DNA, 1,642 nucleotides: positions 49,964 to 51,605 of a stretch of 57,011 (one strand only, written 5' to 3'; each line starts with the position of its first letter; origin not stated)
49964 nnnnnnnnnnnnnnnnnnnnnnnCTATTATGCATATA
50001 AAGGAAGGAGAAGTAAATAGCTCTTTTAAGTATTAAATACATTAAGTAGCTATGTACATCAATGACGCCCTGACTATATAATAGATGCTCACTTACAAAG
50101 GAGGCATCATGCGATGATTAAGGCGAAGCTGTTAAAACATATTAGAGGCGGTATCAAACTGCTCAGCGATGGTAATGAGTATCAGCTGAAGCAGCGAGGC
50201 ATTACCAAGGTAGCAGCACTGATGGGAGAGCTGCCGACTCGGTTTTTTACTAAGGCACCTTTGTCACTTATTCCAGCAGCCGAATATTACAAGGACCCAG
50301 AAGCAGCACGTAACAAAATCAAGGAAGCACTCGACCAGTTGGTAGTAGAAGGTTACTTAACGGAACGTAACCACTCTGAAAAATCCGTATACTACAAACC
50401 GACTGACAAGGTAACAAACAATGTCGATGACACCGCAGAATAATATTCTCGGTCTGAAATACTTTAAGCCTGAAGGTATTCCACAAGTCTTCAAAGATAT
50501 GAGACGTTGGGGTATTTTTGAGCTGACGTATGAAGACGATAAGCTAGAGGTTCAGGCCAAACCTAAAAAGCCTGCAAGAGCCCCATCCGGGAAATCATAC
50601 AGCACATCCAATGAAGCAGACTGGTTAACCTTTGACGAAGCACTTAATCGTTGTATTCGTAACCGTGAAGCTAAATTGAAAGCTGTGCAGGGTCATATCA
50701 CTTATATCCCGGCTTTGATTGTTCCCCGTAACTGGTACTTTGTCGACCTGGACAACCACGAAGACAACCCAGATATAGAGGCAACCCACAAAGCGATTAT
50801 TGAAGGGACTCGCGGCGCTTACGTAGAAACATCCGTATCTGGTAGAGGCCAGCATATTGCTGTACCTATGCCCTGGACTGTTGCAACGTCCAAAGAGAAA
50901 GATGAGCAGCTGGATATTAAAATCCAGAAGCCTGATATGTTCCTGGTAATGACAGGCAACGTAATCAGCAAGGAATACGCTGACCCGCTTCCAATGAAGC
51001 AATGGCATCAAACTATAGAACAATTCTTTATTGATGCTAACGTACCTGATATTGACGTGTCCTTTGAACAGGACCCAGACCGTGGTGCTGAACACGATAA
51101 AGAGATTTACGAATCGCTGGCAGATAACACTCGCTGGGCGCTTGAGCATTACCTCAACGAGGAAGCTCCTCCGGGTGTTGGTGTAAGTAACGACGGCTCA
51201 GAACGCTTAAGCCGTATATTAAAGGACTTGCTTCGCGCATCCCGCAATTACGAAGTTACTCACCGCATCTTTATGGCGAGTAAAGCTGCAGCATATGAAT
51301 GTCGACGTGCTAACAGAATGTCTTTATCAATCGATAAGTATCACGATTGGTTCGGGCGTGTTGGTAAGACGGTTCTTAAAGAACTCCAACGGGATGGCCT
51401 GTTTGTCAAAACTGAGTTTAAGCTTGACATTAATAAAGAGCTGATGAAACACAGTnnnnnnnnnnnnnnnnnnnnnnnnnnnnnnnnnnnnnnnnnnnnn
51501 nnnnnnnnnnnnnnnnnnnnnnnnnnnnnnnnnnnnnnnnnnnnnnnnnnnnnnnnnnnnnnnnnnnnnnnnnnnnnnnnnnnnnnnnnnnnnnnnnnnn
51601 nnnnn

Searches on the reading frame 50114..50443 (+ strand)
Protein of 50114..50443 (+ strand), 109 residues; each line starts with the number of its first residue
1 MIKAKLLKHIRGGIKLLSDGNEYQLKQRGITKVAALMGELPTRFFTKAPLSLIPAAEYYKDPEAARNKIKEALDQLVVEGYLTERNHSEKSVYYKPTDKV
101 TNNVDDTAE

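Call 15: search_protein_families(library=ncbifam, proteins=[window:50114-50443:+], max_evalue=1)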
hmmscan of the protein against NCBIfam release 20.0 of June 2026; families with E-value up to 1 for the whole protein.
window:50114-50443:+ (109 aa): 1 family
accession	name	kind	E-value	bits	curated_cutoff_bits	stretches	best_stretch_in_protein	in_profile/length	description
NF052281.1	rhizopine_MocR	equivalog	0.00038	19.2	650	1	60-103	50-93/479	rhizopine catabolism transcriptional regulator MocR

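Call 18: search_protein_families(library=phrogs, proteins=[window:50114-50443:+], max_evalue=0.001)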
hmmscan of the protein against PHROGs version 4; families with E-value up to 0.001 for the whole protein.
window:50114-50443:+ (109 aa): 1 family
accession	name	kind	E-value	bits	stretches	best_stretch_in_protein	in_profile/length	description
phrog_28429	-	unknown function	2.5e-50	170.4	1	1-107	1-107/110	-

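Call 90: search_protein_families(library=pfam, proteins=[window:50114-50443:+], max_evalue=1)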
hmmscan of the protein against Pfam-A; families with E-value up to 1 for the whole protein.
window:50114-50443:+ (109 aa): 3 families
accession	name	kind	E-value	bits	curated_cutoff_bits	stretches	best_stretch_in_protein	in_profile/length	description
PF09382.16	RQC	-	0.036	14.3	23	1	65-101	60-94/114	RQC domain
PF22194.2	F-93_WHD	-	0.066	13.7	28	1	57-98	16-60/62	F-93, winged-helix domain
PF13463.12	HTH_27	-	0.15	12.8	22.2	1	69-99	36-67/68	Winged helix DNA-binding domain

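Call 91: search_protein_families(library=padloc, proteins=[window:50114-50443:+], max_evalue=0.01)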
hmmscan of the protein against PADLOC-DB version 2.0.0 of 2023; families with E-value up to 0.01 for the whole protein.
window:50114-50443:+ (109 aa): 1 family
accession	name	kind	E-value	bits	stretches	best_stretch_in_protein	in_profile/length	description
PDLC03869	LmuC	-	0.0058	14.3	1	65-100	88-122/168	-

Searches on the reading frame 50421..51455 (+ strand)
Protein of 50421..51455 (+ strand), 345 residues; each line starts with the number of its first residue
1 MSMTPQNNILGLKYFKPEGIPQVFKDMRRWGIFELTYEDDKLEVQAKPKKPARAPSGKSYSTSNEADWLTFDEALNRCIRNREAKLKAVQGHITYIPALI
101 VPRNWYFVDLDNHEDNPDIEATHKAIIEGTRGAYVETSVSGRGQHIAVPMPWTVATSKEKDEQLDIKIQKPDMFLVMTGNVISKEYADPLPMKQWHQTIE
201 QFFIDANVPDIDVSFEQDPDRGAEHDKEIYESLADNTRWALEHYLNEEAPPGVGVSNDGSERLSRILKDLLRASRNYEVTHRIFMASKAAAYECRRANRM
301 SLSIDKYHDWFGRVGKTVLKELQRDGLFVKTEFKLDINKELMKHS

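Call 52: predict_structure(alignment_id=A5)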
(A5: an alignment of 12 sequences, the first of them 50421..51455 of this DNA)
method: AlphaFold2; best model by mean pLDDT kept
length: 345 residues; sequences in the alignment: 12
mean_pLDDT: 56.0   pTM: 0.55
mean pLDDT of the five models: 56.0, 53.7, 53.0, 52.8, 47.5
residues with pLDDT >= 90: 10; 70-90: 95; 50-70: 69; < 50: 171
segments of 3 or more residues with pLDDT < 50: 1-7, 42-48, 54-56, 87-90, 152-160, 206-231, 233-345
pLDDT, mean of each block of 10 residues (from residue 1): 43 78 90 68 49 55 80 87 59 76 77 71 65 77 77 41 63 81 82 62 44 35 47 46 39 33 42 40 39 33 38 38 32 27 33
secondary structure, 60 per line:
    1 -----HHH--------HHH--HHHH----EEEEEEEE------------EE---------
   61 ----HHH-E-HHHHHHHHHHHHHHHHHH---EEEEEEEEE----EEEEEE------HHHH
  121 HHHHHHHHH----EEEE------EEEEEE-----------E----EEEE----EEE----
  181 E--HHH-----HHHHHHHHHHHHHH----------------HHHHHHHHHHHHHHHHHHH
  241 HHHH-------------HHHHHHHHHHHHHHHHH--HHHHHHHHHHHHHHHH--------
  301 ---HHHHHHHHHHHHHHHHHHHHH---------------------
elements in order: H22-25 E30-37 H71-88 E92-100 E105-110 H117-129 E134-137 E144-149 E166-169 E174-176 H192-205 H222-244 H258-274 H277-292 H304-324
